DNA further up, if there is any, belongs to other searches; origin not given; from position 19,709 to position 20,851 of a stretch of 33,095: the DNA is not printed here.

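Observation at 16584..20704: Type IIG/IIL-like restriction-methylase translationally coupled to a DprA/Smf-like protein: a candidate undescribed two-gene defence module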

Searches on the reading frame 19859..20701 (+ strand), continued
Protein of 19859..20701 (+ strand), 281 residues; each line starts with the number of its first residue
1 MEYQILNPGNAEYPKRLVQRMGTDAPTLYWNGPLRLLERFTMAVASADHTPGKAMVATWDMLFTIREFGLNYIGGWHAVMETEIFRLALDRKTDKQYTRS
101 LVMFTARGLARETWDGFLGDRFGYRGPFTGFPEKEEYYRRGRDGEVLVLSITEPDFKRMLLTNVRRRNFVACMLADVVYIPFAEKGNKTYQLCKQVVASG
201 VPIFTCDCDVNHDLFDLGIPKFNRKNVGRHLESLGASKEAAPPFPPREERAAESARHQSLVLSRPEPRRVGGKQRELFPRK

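Call 56: find_related_loci(query=A4, collection=metagenome_contigs, flank=9000)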
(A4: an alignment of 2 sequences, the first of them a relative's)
Query A4 (276 aa) in metagenome_contigs; peptide patterns used: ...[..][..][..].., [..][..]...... (x = any residue, [..] = any of these).
207 stretches matched a pattern; 58 encode a relative of the query (tblastn E <= 1e-3); 58 distinct loci.
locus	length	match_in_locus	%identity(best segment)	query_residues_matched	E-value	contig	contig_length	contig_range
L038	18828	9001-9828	100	1-276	0e+0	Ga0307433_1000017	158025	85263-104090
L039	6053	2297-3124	90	1-276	4e-173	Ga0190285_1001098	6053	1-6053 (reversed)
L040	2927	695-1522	86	1-276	7e-175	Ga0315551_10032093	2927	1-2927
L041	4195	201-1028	86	1-276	1e-170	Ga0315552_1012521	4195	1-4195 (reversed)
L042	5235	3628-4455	79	1-274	6e-155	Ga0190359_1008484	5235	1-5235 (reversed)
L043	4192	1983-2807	80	1-275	3e-156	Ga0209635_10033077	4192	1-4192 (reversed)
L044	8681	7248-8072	77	1-275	1e-149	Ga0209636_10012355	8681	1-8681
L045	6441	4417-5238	73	1-274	1e-140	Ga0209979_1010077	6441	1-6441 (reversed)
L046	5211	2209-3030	73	1-274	1e-141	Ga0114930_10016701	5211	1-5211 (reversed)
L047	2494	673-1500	74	1-274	2e-146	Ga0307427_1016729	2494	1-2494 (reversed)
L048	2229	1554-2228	87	1-225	3e-144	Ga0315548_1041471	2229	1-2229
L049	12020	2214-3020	71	1-269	2e-135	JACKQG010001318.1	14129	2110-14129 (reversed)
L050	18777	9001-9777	71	1-259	2e-125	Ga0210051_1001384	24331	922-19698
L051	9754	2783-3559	71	1-259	2e-125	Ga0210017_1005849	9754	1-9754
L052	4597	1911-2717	66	1-272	9e-118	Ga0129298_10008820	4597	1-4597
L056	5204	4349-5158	63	1-272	1e-110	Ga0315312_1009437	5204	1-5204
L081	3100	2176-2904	61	1-243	1e-103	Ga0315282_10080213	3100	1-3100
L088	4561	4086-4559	70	1-158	1e-72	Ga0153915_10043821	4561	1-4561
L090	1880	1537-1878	73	1-114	6e-55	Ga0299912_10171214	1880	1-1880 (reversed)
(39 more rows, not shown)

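Call 64: search_protein_families(library=pfam, proteins=[L045:3169-4188:+, L045:2444-3169:+, L045:5315-6439:+, L043:2879-4111:+, L043:373-1149:+, L056:3263-4252:+, L056:2398-3267:+, L081:517-1470:+, L088:2247-3590:+, L090:556-1485:+], max_evalue=0.001)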
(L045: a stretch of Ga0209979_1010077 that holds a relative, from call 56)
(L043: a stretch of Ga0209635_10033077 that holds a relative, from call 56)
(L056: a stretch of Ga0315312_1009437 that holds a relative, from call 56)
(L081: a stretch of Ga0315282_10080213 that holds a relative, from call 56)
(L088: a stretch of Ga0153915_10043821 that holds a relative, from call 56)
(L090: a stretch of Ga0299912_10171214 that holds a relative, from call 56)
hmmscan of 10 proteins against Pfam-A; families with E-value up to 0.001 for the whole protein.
L045:3169-4188:+ (340 aa): 0 families

L045:2444-3169:+ (242 aa): 0 families

L045:5315-6439:+ (375 aa): 3 families
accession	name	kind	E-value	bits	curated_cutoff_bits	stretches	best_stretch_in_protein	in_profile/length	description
PF00006.31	ATP-synt_ab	-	1.6e-54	185.3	29.5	1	214-374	1-155/213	ATP synthase alpha/beta family, nucleotide-binding domain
PF16886.11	ATP-synt_ab_Xtn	-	1.5e-31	108.5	25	1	111-196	2-88/88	ATPsynthase alpha/beta subunit barrel-sandwich domain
PF02874.29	ATP-synt_ab_N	-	7.6e-12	46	20.9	1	8-69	1-68/69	ATP synthase alpha/beta family, beta-barrel domain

L043:2879-4111:+ (411 aa): 2 families
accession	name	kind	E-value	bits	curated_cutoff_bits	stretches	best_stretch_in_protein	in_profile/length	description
PF16491.10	Peptidase_M48_N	-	9.9e-60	201.9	27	1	26-201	4-179/179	CAAX prenyl protease N-terminal, five membrane helices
PF01435.24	Peptidase_M48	-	1.6e-37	129.6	20.3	1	204-410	1-185/186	Peptidase family M48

L043:373-1149:+ (259 aa): 2 families
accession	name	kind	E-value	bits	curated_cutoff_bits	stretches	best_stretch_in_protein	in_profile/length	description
PF00472.26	RF-1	-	3.1e-46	156.5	35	1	123-232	2-116/116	RF-1 domain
PF03462.23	PCRF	-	1e-42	146.6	24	1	2-114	78-194/194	PCRF domain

L056:3263-4252:+ (330 aa): 0 families

L056:2398-3267:+ (290 aa): 2 families
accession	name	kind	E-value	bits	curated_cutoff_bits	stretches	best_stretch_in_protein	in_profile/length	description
PF01555.25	N6_N4_Mtase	-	3.4e-43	148.6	26.7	1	24-244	1-220/221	DNA methylase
PF03602.21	Cons_hypoth95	-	8.1e-06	26.1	24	0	9-45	98-136/182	Conserved hypothetical protein 95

L081:517-1470:+ (318 aa): 1 family
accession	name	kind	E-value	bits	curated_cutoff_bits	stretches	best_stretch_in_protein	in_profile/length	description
PF01555.25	N6_N4_Mtase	-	7.1e-56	190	26.7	1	35-257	1-219/221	DNA methylase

L088:2247-3590:+ (448 aa): 2 families
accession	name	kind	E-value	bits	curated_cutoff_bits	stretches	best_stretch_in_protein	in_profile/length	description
PF05193.26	Peptidase_M16_C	-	1.2e-46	159.3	23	1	199-374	2-180/181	Peptidase M16 inactive domain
PF00675.25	Peptidase_M16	-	2.3e-23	83.2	22.3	1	48-192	4-148/149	Insulinase (Peptidase family M16)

L090:556-1485:+ (310 aa): 0 families

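Call 66: search_protein_families(library=padloc, proteins=[L056:3263-4252:+, L056:2398-3267:+, L045:3169-4188:+, L045:2444-3169:+, L048:100-1125:+, L090:556-1485:+, L081:1470-2012:+, L081:517-1470:+, L045:1543-2205:+, L045:302-1543:+], max_evalue=0.001)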
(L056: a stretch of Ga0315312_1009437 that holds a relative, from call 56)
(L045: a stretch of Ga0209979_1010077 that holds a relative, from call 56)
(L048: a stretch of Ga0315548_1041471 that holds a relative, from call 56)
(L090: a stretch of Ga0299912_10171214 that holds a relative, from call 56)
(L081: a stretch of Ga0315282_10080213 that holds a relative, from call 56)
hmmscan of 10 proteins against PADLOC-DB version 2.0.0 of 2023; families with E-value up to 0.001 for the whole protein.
L056:3263-4252:+ (330 aa): 0 families

L056:2398-3267:+ (290 aa): 72 families (the best 25 are shown)
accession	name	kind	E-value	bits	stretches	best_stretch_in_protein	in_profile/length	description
PDLC03299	MTase_II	-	3.4e-42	142.9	1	5-250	15-260/296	Type II methyltransferase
PDLC03371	MTase_II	-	6.4e-41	138.6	1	5-251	11-256/260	Type II methyltransferase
PDLC03216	MTase_II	-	1.3e-31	107.9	1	172-256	180-264/364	Type II methyltransferase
PDLC03738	oMTase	-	4e-30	102.8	1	6-255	22-273/376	orphan methyltransferase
PDLC03353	MTase_II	-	7.2e-28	95.8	2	186-249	189-253/260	Type II methyltransferase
PDLC03238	MTase_II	-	7.9e-28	95.6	1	6-254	125-370/428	Type II methyltransferase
PDLC03320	MTase_II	-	8.3e-24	82.2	1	6-252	34-279/289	Type II methyltransferase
PDLC03387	MTase_II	-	5.4e-23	79.6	1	87-249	134-277/289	Type II methyltransferase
PDLC03350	MTase_II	-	5.5e-22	76.6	1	6-251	58-299/312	Type II methyltransferase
PDLC03265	MTase_II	-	4e-21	73.8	2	182-249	265-330/333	Type II methyltransferase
PDLC03339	MTase_II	-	9.3e-20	68.7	1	186-258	210-283/399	Type II methyltransferase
PDLC03230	MTase_II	-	5.3e-19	66.7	1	5-251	36-286/360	Type II methyltransferase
PDLC03300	MTase_II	-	1.8e-18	64.6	1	49-248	84-277/302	Type II methyltransferase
PDLC03337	MTase_II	-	6.6e-18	63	1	6-250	10-249/264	Type II methyltransferase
PDLC03636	MTase_III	-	8.2e-17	59.2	2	156-248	314-406/575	Type III methyltransferase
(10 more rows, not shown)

L045:3169-4188:+ (340 aa): 0 families

L045:2444-3169:+ (242 aa): 0 families

L048:100-1125:+ (342 aa): 0 families

L090:556-1485:+ (310 aa): 0 families

L081:1470-2012:+ (181 aa): 2 families
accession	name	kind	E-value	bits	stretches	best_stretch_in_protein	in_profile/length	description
PDLC03442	REase_II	-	4.2e-35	119.3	2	87-179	108-201/203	Type II restriction enzyme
PDLC03428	REase_II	-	0.00011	20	1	23-130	19-116/223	Type II restriction enzyme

L081:517-1470:+ (318 aa): 70 families (the best 25 are shown)
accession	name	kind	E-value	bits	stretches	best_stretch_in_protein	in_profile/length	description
PDLC03230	MTase_II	-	8.2e-90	299.7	1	6-259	26-280/360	Type II methyltransferase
PDLC03299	MTase_II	-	2.2e-83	278.2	1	1-281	1-279/296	Type II methyltransferase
PDLC03353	MTase_II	-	3.5e-46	155.9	1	10-262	4-251/260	Type II methyltransferase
PDLC03371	MTase_II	-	4.7e-45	152.1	1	12-262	7-253/260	Type II methyltransferase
PDLC03350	MTase_II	-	6.7e-44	148.5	1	17-261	58-295/312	Type II methyltransferase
PDLC03387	MTase_II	-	1.6e-40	137.1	2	104-262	135-276/289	Type II methyltransferase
PDLC03320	MTase_II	-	1.8e-36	123.8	1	16-262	33-275/289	Type II methyltransferase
PDLC03327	MTase_II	-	5.3e-32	109.4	1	18-255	42-278/319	Type II methyltransferase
PDLC03260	MTase_II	-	1.9e-28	97.4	2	184-261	234-307/349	Type II methyltransferase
PDLC03339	MTase_II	-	1.9e-25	87.5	2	181-261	191-271/399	Type II methyltransferase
PDLC03216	MTase_II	-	1.3e-24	84.8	2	197-262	191-256/364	Type II methyltransferase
PDLC03300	MTase_II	-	3.7e-24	83.3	1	62-261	89-276/302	Type II methyltransferase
PDLC03714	oMTase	-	1.2e-22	78.7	1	20-261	8-257/279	orphan methyltransferase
PDLC03246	MTase_II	-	1.9e-22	77.9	2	184-256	288-361/376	Type II methyltransferase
PDLC03738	oMTase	-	2.7e-22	77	2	196-262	200-266/376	orphan methyltransferase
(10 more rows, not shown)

L045:1543-2205:+ (221 aa): 2 families
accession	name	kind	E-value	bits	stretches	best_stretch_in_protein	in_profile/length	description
PDLC03419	REase_II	-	2.8e-13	47.1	1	16-152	9-141/695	Type II restriction enzyme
PDLC03485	REase_II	-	7.9e-13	45.7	1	19-128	13-114/611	Type II restriction enzyme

L045:302-1543:+ (414 aa): 7 families
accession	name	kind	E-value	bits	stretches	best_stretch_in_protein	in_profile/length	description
PDLC02662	DndC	-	2.7e-125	417.1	1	6-355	13-383/481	DndC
PDLC02661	DndC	-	6.5e-118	392.6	1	6-341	9-366/468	DndC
PDLC02659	DndC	-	2e-79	265.8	2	7-204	16-210/586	DndC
PDLC02660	DndC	-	2e-79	265.8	2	7-204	16-210/586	DndC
PDLC03333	MTase_II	-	4.4e-79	264.5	1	8-283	31-314/544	Type II methyltransferase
PDLC02510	BrxP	-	7.4e-12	42.3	1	11-212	124-298/779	BrxP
PDLC02782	SspD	-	3.4e-09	34.8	1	23-163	3-120/277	SspD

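Call 67: search_protein_representatives(alignment_id=A1)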
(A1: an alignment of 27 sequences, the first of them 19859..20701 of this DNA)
Query: 27 sequences, 275 profile positions. Proteins with E-value up to 0.001 (for the whole library): 725; up to 1e-10: 167; up to 1e-30: 24. The best 150 are listed.
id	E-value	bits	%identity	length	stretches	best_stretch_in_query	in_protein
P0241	8.9e-97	339.5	-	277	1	1-272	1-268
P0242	1.5e-91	322.4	-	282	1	1-243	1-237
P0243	2.7e-91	321.5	-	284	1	1-256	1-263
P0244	1.2e-90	319.4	-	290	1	1-237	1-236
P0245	7.5e-83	293.8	-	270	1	1-248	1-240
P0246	6.6e-81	287.4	-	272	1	1-270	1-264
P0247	7.5e-79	280.7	-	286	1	1-262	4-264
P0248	2.4e-75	269.2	-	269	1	1-240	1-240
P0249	2.0e-71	256.4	-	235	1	61-258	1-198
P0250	2.2e-67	243.1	-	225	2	117-273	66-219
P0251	5.2e-63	228.8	-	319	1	1-258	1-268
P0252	3.3e-60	219.6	-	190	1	1-137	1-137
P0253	2.2e-58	213.6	-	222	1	42-246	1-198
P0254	1.7e-54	200.8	-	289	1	1-274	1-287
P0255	8.5e-54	198.5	-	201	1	1-127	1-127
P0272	2.9e-21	91.8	-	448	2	6-111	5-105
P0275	6.0e-21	90.8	-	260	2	130-228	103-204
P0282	4.8e-19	84.6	-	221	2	1-90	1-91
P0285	2.1e-18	82.5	-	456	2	140-237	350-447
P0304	2.3e-15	72.5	-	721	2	142-231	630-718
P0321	2.3e-14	69.2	-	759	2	143-219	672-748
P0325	4.2e-14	68.4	-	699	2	142-220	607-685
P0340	5.4e-13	64.7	-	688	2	142-231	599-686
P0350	9.9e-13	63.8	-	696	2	6-85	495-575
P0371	7.9e-12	60.9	-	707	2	136-231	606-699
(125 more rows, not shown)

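Call 69: search_protein_families(library=pfam, proteins=[P0304, P0321, P0325, P0340, P0350, P0371, P0272, P0285, P0275, P0282], max_evalue=0.001)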
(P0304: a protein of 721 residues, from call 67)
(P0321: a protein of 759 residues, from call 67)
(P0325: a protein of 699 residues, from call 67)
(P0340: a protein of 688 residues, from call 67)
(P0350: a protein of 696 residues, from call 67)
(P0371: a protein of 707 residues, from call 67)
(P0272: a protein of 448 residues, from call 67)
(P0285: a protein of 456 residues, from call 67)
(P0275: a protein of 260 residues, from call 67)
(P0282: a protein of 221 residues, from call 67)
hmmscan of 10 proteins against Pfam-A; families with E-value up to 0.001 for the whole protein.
P0304 (721 aa): 1 family
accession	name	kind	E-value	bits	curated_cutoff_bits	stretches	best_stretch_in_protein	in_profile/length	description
PF02481.21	DNA_processg_A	-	6.4e-10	39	29.6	1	512-700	4-193/212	DNA recombination-mediator protein A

P0321 (759 aa): 1 family
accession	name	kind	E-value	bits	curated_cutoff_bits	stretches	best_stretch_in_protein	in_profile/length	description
PF02481.21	DNA_processg_A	-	3.8e-10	39.8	29.6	1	561-741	12-193/212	DNA recombination-mediator protein A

P0325 (699 aa): 1 family
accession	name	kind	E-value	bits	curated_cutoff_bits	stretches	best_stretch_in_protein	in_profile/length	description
PF02481.21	DNA_processg_A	-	1.6e-09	37.7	29.6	1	500-675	15-191/212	DNA recombination-mediator protein A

P0340 (688 aa): 1 family
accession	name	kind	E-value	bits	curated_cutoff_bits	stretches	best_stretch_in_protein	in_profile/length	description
PF02481.21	DNA_processg_A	-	1.6e-06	27.9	29.6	1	504-670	25-194/212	DNA recombination-mediator protein A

P0350 (696 aa): 0 families

P0371 (707 aa): 1 family
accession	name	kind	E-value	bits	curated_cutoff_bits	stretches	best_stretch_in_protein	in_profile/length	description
PF02481.21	DNA_processg_A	-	4.6e-06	26.4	29.6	1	504-654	14-165/212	DNA recombination-mediator protein A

P0272 (448 aa): 2 families
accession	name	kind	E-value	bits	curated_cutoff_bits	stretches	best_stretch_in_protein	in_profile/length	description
PF02481.21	DNA_processg_A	-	4.1e-12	46.2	29.6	1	4-187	9-193/212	DNA recombination-mediator protein A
PF01797.21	Y1_Tnp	-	2.3e-09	37.8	23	1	352-438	30-121/121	Transposase IS200 like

P0285 (456 aa): 1 family
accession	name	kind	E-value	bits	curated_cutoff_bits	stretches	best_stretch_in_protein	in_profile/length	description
PF02481.21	DNA_processg_A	-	1.5e-13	50.8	29.6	1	243-394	15-165/212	DNA recombination-mediator protein A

P0275 (260 aa): 1 family
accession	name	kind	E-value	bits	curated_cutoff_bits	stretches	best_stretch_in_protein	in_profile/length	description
PF02481.21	DNA_processg_A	-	2.3e-12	47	29.6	1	4-160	11-168/212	DNA recombination-mediator protein A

P0282 (221 aa): 1 family
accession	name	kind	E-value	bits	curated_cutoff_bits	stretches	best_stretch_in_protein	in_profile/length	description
PF02481.21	DNA_processg_A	-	7e-13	48.7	29.6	1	2-199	6-204/212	DNA recombination-mediator protein A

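Call 70: search_protein_families(library=padloc, proteins=[P0304, P0321, P0350, P0285, P0282, P0275, P0241, P0251, P0254], max_evalue=0.001)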
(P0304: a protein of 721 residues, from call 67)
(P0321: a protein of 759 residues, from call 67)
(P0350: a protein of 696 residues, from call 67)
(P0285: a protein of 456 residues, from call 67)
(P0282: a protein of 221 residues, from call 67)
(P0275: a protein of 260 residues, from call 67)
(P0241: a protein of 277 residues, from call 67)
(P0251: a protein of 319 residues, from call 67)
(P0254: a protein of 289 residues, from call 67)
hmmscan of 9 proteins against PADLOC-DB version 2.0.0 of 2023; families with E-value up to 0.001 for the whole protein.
P0304 (721 aa): 3 families
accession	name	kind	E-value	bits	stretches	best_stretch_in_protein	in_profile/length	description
PDLC03628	REase_MTase_IIG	-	2.6e-45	152.9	2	194-471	466-756/1100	Type IIG restriction enzyme-methyltransferase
PDLC03927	PsyrA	-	1.1e-17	62.3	1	519-712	98-295/398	-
PDLC03627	REase_MTase_IIG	-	9.7e-05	18.2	1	208-254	393-439/1136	Type IIG restriction enzyme-methyltransferase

P0321 (759 aa): 4 families
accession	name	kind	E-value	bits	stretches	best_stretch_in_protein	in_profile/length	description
PDLC03628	REase_MTase_IIG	-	3.5e-47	159.1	2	212-501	467-757/1100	Type IIG restriction enzyme-methyltransferase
PDLC03927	PsyrA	-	5e-17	60.1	1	563-748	101-290/398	-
PDLC02643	DrmMI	-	1.9e-05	20.7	0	317-449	656-787/1347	DrmMI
PDLC02527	PglX|PglXI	-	0.00026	16.8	1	254-348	305-383/1332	PglX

P0350 (696 aa): 3 families
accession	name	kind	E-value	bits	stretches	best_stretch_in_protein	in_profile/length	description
PDLC03628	REase_MTase_IIG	-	3.1e-26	89.8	1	188-331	463-604/1100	Type IIG restriction enzyme-methyltransferase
PDLC03927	PsyrA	-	7.3e-14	49.7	1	496-672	98-274/398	-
PDLC03599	REase_MTase_IIG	-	1.9e-05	20.7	1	198-253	328-386/959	Type IIG restriction enzyme-methyltransferase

P0285 (456 aa): 2 families
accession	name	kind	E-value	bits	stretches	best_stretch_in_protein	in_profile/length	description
PDLC03927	PsyrA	-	8.5e-22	75.8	1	243-432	102-293/398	-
PDLC03961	ShosA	-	5.2e-07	27.2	1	208-431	56-274/303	-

P0282 (221 aa): 2 families
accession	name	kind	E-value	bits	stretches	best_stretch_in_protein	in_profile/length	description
PDLC03927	PsyrA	-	1.6e-27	94.6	1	6-204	97-299/398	-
PDLC03961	ShosA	-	3.2e-06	24.7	1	127-194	206-271/303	-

P0275 (260 aa): 1 family
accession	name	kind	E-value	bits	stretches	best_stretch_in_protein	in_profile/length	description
PDLC03927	PsyrA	-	2.3e-21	74.4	1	3-197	97-295/398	-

P0241 (277 aa): 1 family
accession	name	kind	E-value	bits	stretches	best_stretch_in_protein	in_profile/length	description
PDLC03927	PsyrA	-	2.6e-07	28.1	1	3-50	94-142/398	-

P0251 (319 aa): 1 family
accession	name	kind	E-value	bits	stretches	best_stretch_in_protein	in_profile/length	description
PDLC03927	PsyrA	-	1.6e-10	38.7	1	3-54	94-146/398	-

P0254 (289 aa): 1 family
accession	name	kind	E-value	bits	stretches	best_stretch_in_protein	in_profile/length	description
PDLC03927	PsyrA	-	0.00015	19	0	5-44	96-136/398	-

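Call 80: find_related_loci(query=A1, collection=viral_contigs, flank=8000)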
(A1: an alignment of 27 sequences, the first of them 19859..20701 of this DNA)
Query A1 (281 aa) in viral_contigs; peptide patterns used: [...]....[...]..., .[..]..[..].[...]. (x = any residue, [..] = any of these).
45 stretches matched a pattern, but none encodes a relative of the query by tblastn (E <= 1e-3).

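Call 90: find_homologous_proteins(query=P0282, max_evalue=1e-10)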
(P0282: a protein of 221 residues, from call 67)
Query P0282 (221 aa): 897 proteins with E <= 1e-10 among 2436 candidates; the best 120 are listed.
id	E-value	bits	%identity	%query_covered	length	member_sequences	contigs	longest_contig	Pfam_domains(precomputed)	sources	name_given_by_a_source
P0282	4.3e-138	476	100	100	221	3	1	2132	PF02481.22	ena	-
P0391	1.1e-107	376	79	99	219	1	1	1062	PF02481.22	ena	-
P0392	4.3e-100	352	73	100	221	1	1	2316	PF02481.22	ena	-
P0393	3.0e-92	326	71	92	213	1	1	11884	PF02481.22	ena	-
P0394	7.7e-89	315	66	98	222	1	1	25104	PF02481.22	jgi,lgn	-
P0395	5.1e-88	312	68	92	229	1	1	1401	PF02481.22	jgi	jgi:predicted Rossmann fold nucleotide-binding protein DprA/Smf involved in DNA uptake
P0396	8.7e-88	311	67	98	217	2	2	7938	PF02481.22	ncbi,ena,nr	ncbi:MAG: hypothetical protein GXY38_01210 [Planctomycetes bacterium]|nr:hypothetical protein [Planc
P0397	1.9e-87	310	68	95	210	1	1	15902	PF02481.22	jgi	-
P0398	2.5e-87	310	72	88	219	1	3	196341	PF02481.22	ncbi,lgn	-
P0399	8.5e-87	308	69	89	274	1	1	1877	PF02481.22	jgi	jgi:predicted Rossmann fold nucleotide-binding protein DprA/Smf involved in DNA uptake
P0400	1.2e-86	308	70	87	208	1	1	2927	PF02481.22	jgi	jgi:predicted Rossmann fold nucleotide-binding protein DprA/Smf involved in DNA uptake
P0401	3.5e-86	306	66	98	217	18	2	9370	PF02481.22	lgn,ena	-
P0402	5.6e-86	305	71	88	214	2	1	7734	PF02481.22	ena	-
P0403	5.7e-86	305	72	88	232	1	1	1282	PF02481.22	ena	-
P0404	7.6e-86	305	65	99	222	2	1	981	PF02481.22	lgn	-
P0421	5.5e-83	296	63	90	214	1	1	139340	PF02481.22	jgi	jgi:predicted Rossmann fold nucleotide-binding protein DprA/Smf involved in DNA uptake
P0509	1.9e-74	268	62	90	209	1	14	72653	PF02481.22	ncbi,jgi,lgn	jgi:predicted Rossmann fold nucleotide-binding protein DprA/Smf involved in DNA uptake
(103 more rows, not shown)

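Call 91: find_encoding_contigs(protein=P0398, flank=7000, max_places=1)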
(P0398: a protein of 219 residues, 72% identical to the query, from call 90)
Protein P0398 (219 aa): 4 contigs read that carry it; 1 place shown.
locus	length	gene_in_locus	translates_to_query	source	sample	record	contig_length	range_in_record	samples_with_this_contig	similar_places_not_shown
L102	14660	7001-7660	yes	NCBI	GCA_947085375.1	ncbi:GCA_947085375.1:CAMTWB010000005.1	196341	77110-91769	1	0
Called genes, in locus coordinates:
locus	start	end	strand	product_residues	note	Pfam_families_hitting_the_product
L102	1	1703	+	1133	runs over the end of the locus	PF09565:RE_NgoFVII (faint), PF13091:PLDc_2 (weak), PF00176:SNF2-rel_dom (weak), PF00270:DEAD (faint), PF04851:ResIII (faint), PF00271:Helicase_C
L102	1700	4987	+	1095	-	PF20473:MmeI_Mtase, PF07669:Eco57I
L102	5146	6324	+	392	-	PF02463:SMC_N (faint), PF13175:AAA_15, PF13476:AAA_23, PF13304:AAA_21, PF13175:AAA_15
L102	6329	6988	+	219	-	PF11536:DUF3226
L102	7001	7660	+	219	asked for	PF02481:DNA_processg_A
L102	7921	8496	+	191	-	PF00156:Pribosyltran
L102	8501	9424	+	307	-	PF02729:OTCace_N, PF00185:OTCace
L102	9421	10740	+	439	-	PF01979:Amidohydro_1, PF12890:DHOase, PF07969:Amidohydro_3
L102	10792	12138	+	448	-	PF03448:MgtE_N, PF00571:CBS (weak), PF01769:MgtE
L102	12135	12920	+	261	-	PF11967:RecO_N, PF02565:RecO_C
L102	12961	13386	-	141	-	PF13527:Acetyltransf_9 (weak), PF13673:Acetyltransf_10, PF00583:Acetyltransf_1, PF13508:Acetyltransf_7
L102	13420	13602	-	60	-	-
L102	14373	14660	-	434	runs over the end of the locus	PF06808:DctM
